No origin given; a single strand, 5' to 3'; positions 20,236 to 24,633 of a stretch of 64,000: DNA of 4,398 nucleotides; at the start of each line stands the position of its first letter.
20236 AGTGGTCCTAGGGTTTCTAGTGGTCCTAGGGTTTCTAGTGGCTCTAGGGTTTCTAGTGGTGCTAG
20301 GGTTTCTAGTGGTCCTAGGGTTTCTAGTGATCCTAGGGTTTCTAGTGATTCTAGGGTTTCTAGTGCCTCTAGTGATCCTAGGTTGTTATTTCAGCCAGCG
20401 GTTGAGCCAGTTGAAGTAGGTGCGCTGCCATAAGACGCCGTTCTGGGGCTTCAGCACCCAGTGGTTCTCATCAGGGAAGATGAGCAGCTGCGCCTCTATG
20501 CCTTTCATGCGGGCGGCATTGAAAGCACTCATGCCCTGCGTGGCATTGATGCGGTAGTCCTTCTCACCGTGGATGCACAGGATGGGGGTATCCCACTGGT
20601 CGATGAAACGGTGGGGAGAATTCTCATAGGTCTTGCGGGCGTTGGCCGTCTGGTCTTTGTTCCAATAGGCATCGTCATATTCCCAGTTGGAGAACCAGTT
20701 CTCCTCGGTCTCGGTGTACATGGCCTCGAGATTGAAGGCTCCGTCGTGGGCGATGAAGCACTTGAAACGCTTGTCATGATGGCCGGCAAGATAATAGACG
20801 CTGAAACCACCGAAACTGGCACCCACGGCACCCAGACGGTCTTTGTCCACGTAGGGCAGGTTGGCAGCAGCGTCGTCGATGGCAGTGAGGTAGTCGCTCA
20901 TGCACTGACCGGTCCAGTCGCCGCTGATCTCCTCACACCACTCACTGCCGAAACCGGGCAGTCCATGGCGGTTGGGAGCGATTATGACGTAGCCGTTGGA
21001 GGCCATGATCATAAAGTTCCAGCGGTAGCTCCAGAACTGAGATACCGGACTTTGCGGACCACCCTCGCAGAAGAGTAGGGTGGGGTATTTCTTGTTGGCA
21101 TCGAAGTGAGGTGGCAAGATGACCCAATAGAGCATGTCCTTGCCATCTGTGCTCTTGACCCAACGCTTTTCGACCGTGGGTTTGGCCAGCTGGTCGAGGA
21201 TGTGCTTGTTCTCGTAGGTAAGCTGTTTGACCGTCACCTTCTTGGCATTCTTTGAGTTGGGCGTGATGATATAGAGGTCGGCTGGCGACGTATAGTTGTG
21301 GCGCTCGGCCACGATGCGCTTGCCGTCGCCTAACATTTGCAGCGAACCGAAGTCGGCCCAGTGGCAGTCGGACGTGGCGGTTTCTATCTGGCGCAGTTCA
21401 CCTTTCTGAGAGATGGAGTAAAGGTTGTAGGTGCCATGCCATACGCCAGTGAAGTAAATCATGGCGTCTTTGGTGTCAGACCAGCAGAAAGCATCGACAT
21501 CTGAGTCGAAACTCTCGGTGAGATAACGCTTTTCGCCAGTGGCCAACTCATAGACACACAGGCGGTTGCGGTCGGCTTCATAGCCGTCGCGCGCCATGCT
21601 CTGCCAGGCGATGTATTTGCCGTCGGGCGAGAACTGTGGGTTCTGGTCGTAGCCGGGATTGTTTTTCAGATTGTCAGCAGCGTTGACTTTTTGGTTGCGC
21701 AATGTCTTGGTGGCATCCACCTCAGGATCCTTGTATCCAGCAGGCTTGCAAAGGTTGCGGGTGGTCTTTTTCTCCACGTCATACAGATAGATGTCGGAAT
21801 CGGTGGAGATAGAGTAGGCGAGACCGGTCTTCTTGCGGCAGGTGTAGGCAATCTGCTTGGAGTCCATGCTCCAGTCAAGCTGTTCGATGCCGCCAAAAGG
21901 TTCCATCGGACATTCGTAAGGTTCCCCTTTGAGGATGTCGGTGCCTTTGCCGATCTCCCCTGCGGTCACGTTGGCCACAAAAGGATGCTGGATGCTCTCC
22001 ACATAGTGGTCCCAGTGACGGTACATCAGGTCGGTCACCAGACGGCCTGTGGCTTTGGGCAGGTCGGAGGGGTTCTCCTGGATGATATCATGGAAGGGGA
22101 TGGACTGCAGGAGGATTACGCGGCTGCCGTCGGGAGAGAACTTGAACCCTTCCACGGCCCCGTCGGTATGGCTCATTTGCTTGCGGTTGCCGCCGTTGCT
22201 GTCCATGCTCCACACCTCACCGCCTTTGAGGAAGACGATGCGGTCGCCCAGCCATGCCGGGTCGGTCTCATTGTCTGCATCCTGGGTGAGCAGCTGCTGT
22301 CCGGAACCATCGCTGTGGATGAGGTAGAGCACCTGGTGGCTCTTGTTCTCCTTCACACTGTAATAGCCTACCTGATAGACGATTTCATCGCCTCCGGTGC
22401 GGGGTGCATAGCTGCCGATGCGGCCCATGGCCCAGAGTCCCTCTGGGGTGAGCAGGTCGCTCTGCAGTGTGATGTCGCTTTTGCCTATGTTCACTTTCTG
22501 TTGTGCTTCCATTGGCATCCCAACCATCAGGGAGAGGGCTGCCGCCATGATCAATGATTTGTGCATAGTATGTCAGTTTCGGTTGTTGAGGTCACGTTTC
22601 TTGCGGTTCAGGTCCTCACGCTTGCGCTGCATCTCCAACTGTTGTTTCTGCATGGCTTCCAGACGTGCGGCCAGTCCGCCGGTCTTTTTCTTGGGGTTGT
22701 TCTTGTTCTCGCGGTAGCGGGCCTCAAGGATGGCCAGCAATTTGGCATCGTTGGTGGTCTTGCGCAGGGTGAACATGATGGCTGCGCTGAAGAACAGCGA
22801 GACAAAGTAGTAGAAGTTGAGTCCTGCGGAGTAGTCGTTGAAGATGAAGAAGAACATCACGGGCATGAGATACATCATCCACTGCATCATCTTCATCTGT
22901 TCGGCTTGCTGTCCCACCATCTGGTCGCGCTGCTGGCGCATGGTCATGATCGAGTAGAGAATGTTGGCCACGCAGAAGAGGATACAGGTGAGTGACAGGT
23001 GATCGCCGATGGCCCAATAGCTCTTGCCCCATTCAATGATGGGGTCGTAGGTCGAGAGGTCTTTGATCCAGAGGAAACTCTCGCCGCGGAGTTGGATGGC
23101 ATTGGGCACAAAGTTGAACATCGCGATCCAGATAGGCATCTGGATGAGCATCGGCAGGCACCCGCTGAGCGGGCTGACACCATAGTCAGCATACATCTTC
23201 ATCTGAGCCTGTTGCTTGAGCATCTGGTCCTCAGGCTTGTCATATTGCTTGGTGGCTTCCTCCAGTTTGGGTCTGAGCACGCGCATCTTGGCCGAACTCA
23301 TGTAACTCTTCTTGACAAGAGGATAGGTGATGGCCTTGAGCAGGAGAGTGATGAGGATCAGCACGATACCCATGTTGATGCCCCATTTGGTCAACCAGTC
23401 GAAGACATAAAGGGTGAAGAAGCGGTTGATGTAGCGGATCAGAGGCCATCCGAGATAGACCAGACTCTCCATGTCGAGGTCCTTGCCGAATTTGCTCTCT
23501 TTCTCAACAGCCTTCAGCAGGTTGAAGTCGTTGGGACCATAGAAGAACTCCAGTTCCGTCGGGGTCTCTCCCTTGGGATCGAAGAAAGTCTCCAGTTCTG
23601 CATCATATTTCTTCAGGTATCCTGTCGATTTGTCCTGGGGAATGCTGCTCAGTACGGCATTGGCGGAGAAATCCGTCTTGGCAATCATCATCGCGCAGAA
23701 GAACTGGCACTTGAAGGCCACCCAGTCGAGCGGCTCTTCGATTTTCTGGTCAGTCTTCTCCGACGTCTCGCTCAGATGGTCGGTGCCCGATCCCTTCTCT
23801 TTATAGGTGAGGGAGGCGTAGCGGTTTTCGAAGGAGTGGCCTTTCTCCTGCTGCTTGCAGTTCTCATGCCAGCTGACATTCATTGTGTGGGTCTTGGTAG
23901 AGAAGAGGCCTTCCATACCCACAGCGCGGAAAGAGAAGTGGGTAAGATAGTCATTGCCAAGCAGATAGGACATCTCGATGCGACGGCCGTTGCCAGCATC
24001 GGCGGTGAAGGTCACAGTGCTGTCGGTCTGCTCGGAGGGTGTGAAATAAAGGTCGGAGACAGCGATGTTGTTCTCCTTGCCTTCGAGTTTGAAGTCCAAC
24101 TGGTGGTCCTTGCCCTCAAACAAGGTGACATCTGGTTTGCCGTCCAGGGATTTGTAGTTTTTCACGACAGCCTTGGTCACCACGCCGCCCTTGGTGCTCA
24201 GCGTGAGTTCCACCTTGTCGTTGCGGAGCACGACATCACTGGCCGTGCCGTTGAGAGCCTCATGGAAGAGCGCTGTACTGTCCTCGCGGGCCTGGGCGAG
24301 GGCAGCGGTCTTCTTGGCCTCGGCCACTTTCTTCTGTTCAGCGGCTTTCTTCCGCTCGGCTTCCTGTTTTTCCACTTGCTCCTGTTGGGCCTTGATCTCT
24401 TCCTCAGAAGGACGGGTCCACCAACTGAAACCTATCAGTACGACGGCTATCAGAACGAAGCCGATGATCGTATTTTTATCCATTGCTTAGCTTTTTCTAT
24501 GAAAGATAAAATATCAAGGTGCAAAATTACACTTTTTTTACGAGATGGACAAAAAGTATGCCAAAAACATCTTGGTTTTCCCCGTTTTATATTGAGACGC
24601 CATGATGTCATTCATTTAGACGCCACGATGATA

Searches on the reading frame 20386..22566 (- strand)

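Call 3: search_protein_families(library=pfam, proteins=[window:20386-22566:-])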
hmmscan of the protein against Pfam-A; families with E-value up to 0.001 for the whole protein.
window:20386-22566:- (726 aa): 9 families
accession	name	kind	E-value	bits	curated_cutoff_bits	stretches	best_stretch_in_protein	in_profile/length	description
PF00326.27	Peptidase_S9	-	2e-51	174.9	22.6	1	512-726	1-211/213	Prolyl oligopeptidase family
PF00561.26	Abhydrolase_1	-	9.4e-09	35.7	25.8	1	495-628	1-120/245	alpha/beta hydrolase fold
PF07676.18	PD40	-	1.8e-08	34.5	20.9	1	301-324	5-28/38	WD40-like Beta Propeller Repeat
PF02129.25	Peptidase_S15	-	1.8e-06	28.3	23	0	478-618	4-138/262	X-Pro dipeptidyl-peptidase (S15 family)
PF00930.27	DPPIV_N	-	3.7e-06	26.3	22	1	307-401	237-330/354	Dipeptidyl peptidase IV (DPP IV) N-terminal region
PF01738.24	DLH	-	5e-06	26.7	21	1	522-708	38-192/217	Dienelactone hydrolase family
PF20434.5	BD-FAE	-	4.6e-05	23.5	26.8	1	598-679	130-209/215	BD-FAE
PF00756.26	Esterase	-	7.2e-05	23.1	22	0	576-677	115-201/251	Putative esterase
PF25174.1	Beta-prop_THOC3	-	8.2e-05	22.2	305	0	304-406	88-179/272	THOC3 beta-propeller domain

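Call 4: search_protein_families(library=ncbifam, proteins=[window:20386-22566:-])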
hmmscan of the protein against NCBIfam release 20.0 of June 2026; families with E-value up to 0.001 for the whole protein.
window:20386-22566:- (726 aa): 6 families
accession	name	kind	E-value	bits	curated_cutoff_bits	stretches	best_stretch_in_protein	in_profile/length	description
NF053518.1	DipepPtdsDpp5Prph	equivalog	0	1020.9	900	1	38-726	2-655/655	dipeptidyl-peptidase Dpp5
NF033523.0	lasso_peptidase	equivalog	2e-22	79.7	400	1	561-726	480-638/638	Atxe2 family lasso peptide isopeptidase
TIGR02800.1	propeller_TolB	equivalog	1.9e-11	43.6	343.15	1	295-390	225-313/418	Tol-Pal system beta propeller repeat protein TolB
NF002183.0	PRK01029.1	equivalog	9.9e-06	24.8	405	1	308-386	330-401/429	Tol-Pal system protein TolB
NF007857.0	PRK10566.1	equivalog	2.8e-05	24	201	1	486-694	19-221/249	esterase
NF050058.1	e_dPHAscl_type1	hypoth_equivalog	7.6e-05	22.3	150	1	476-681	6-200/276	extracellular catalytic domain type 1 short-chain-length polyhydroxyalkanoate depolymerase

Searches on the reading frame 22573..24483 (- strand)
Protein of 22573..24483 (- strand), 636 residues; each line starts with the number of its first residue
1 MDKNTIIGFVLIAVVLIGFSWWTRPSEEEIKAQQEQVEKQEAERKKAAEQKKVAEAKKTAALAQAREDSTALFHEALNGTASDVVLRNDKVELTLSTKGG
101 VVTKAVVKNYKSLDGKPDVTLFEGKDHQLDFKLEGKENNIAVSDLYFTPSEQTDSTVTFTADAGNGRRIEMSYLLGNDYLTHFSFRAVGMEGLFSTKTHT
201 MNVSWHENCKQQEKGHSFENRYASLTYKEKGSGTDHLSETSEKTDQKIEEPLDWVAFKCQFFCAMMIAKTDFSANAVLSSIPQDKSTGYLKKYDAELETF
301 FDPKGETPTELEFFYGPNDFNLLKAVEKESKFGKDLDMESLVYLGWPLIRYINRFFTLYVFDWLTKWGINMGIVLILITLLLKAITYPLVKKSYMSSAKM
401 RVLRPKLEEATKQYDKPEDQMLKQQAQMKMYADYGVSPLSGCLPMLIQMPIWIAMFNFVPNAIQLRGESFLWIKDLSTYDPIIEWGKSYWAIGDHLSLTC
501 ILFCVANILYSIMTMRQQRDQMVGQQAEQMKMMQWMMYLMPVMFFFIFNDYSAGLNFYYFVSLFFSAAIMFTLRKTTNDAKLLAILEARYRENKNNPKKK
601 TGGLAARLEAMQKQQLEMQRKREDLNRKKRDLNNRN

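Call 3: search_protein_families(library=pfam, proteins=[window:22573-24483:-])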
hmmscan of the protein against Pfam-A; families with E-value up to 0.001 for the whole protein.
window:22573-24483:- (636 aa): 2 families
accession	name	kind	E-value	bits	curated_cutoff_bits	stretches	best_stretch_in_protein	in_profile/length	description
PF02096.25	60KD_IMP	-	1.1e-44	152.7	35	1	371-574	1-162/163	60Kd inner membrane protein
PF14849.12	YidC_periplas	-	5.9e-25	89.2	24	1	84-353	2-277/283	YidC periplasmic domain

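Call 4: search_protein_families(library=ncbifam, proteins=[window:22573-24483:-])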
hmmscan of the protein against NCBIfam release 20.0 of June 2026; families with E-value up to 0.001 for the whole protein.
window:22573-24483:- (636 aa): 23 families
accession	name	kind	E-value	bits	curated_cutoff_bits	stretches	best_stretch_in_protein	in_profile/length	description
NF002356.0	PRK01318.2-3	equivalog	3.6e-214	712.8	460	1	1-628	1-627/627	membrane protein insertase YidC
NF002359.0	PRK01318.2-6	equivalog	3.1e-128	428.8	600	1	1-622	6-621/624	membrane protein insertase YidC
NF002353.0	PRK01318.1-4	equivalog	6.8e-55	186.8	365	1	3-580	6-579/596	membrane protein insertase YidC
TIGR03592.1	yidC_oxa1_cterm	subfamily_domain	2.7e-48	164.6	84.3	1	370-574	1-190/191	membrane protein insertase YidC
NF002352.0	PRK01318.1-3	equivalog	3.5e-46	158.4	447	1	5-481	6-481/562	membrane protein insertase YidC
NF002355.0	PRK01318.2-2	equivalog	1.6e-45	155.7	891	1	218-565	246-585/602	membrane protein insertase YidC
NF002168.0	PRK01001.1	equivalog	7.9e-37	127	670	1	355-568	557-769/795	membrane protein insertase YidC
NF002351.0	PRK01318.1-1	equivalog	9.9e-36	123.6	740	1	10-563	8-520/545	membrane protein insertase YidC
NF002357.0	PRK01318.2-4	equivalog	3.4e-32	111.9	479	1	265-585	242-524/532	membrane protein insertase YidC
TIGR03593.1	yidC_nterm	equivalog_domain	1.6e-28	100.4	58.25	1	2-361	1-358/363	membrane protein insertase YidC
NF002803.0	PRK02944.1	equivalog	1.2e-25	90.4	377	2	367-482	55-171/255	YidC family membrane integrase SpoIIIJ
NF002358.0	PRK01318.2-5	equivalog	4.5e-25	88.4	605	1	360-566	334-528/545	membrane protein insertase YidC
NF002350.0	PRK01315.1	equivalog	8.4e-23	81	282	1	346-629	17-313/329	membrane protein insertase YidC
NF002354.0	PRK01318.2-1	equivalog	1.2e-21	76.8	1094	1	309-482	291-463/548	membrane protein insertase YidC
NF002734.0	PRK02654.1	equivalog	9.2e-19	67.5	324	1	350-457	6-114/384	membrane protein insertase YidC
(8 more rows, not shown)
